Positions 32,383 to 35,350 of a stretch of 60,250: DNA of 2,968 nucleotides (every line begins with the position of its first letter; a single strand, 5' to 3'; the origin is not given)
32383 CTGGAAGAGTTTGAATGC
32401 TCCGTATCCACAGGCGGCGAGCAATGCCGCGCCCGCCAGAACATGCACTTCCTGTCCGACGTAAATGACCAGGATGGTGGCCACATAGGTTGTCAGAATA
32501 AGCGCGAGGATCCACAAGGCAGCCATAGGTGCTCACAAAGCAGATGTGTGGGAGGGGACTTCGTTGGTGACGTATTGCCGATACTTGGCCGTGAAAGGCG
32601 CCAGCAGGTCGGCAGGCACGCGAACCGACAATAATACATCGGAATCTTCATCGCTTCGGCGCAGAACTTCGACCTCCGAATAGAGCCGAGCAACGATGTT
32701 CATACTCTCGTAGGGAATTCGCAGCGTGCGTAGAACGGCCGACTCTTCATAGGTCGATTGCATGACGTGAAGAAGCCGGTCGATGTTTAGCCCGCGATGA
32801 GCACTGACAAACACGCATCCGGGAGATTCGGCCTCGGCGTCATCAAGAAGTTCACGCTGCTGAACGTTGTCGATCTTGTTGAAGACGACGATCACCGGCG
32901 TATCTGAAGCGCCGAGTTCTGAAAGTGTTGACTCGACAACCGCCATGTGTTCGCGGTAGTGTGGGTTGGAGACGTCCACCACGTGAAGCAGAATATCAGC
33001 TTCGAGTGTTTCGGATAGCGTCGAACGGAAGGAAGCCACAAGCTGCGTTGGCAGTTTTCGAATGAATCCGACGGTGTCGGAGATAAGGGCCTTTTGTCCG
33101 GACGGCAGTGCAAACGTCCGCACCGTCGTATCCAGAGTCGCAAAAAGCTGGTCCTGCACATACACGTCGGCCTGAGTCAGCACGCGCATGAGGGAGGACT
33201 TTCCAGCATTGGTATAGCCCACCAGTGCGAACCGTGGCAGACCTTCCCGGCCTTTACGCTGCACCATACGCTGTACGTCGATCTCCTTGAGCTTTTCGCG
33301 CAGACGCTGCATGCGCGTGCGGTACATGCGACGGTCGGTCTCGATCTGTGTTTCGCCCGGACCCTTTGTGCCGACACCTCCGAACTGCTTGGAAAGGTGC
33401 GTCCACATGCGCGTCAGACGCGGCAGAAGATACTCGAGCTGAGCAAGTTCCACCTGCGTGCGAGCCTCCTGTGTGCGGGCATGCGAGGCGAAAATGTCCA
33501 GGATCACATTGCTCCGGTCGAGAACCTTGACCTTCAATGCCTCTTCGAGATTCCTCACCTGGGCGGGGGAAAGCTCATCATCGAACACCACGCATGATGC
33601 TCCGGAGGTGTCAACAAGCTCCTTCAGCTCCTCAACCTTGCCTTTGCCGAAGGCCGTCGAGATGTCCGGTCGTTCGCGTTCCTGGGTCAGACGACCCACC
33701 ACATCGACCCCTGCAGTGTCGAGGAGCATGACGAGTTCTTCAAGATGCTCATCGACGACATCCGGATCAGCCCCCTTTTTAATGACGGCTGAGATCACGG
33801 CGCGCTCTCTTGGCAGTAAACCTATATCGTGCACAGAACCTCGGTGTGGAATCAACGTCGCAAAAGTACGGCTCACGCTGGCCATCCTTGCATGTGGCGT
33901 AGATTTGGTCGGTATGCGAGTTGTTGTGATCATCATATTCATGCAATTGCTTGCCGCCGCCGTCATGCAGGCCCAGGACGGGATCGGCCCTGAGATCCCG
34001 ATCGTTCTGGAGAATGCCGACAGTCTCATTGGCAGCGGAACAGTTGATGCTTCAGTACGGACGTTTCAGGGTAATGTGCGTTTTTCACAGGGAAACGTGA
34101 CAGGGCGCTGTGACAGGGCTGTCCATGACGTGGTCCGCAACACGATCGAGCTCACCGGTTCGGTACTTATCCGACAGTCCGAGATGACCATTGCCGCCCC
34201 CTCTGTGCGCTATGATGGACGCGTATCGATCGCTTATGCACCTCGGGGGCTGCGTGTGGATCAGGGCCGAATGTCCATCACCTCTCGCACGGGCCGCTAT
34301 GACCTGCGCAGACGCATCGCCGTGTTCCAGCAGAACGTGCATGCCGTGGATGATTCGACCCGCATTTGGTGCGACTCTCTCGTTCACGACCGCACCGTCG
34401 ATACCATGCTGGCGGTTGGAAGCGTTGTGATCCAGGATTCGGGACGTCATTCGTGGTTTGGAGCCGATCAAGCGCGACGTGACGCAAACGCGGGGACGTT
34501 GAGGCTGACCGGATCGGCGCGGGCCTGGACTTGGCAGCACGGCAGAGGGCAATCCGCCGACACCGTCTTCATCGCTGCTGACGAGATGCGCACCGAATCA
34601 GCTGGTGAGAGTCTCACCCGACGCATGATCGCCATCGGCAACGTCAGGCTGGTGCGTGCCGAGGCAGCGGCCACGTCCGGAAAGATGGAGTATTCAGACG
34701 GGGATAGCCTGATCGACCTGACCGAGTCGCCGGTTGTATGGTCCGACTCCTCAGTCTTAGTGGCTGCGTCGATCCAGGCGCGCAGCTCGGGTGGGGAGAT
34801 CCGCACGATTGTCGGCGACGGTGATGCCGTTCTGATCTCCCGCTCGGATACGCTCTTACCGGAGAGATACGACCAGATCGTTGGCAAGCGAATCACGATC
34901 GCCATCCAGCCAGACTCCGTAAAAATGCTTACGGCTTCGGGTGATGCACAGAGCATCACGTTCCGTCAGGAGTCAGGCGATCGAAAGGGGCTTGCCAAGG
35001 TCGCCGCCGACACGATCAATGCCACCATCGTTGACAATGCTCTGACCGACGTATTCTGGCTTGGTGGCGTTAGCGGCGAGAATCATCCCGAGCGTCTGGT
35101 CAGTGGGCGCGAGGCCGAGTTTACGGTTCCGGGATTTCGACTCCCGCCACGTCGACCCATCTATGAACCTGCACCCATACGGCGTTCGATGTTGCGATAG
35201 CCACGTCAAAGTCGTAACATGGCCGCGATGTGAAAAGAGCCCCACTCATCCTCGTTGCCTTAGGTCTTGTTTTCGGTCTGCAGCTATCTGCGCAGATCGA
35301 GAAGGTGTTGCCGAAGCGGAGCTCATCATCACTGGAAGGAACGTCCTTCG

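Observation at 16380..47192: Three giant T9SS cargo proteins share an exactly spaced pre-CTD Cys/Arg motif: a candidate distinct processing or anchoring class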

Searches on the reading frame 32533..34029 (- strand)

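Call 58: search_protein_families(library=pfam, proteins=[window:32533-34029:-], max_evalue=0.00001)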
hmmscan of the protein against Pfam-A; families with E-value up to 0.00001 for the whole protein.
window:32533-34029:- (498 aa): 5 families
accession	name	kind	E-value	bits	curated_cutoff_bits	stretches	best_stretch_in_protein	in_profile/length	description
PF13167.11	GTP-bdg_N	-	2.2e-34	118.3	25.4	1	94-181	2-89/89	GTP-binding GTPase N-terminal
PF16360.10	GTP-bdg_M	-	1.6e-31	109.1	29.5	1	183-261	1-79/79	GTP-binding GTPase Middle Region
PF01926.29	MMR_HSR1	-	1.2e-21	77.3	21.9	1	267-385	2-113/113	50S ribosome-binding GTPase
PF02421.24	FeoB_N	-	1.3e-06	28.5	27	1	267-398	3-127/156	Ferrous iron transport protein B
PF16897.10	MMR_HSR1_Xtn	-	4.2e-06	27.1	35.2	0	378-423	57-100/106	C-terminal region of MMR_HSR1 domain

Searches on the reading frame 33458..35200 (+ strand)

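Call 19: search_protein_families(library=pfam, proteins=[window:33458-35200:+], max_evalue=0.001)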
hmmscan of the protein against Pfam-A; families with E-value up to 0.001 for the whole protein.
window:33458-35200:+ (580 aa): 2 families
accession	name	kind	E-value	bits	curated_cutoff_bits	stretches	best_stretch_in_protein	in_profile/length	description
PF03968.19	LptD_N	-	8.3e-13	49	20.4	0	371-440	30-106/113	LptA/(LptD N-terminal domain) LPS transport protein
PF13100.11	OstA_2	-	1.3e-10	41.5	21.2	1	182-299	4-122/158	OstA-like protein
